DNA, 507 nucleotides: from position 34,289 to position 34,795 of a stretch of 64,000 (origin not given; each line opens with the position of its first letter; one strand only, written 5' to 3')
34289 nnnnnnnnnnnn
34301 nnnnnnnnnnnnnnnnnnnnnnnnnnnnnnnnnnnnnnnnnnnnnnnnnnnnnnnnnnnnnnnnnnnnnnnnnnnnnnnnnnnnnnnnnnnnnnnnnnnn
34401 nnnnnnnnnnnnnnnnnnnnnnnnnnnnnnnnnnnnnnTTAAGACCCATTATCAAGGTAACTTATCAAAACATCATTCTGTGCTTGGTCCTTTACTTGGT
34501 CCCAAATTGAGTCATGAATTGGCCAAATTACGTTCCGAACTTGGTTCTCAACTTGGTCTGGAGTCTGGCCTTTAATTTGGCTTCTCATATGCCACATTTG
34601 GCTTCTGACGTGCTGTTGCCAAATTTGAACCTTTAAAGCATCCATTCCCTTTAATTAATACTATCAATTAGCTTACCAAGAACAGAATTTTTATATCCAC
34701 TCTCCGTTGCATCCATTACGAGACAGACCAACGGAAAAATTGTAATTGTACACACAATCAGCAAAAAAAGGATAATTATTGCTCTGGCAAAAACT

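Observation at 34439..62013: Expanded family of at least 20 micro-genes built from a 4-residue Q-[VI]-[W/R/G]-[D/N] repeat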

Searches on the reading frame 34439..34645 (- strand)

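Call 4: search_protein_families(library=pfam, max_evalue=1, proteins=[window:34439-34645:-])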
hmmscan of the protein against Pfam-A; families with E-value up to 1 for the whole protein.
window:34439-34645:- (68 aa): 2 families
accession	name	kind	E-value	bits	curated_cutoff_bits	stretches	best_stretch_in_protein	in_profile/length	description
PF04153.24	NOT2_3_5_C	-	0.00096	19.7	27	1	3-53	68-116/126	NOT2/NOT3/NOT5 C-terminal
PF19551.4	DUF6074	-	0.026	15.2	27.2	1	5-56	32-81/83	Family of unknown function (DUF6074)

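Call 5: search_protein_families(library=phrogs, max_evalue=0.1, proteins=[window:34439-34645:-])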
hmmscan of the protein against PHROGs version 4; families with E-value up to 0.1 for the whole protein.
window:34439-34645:- (68 aa): 0 families
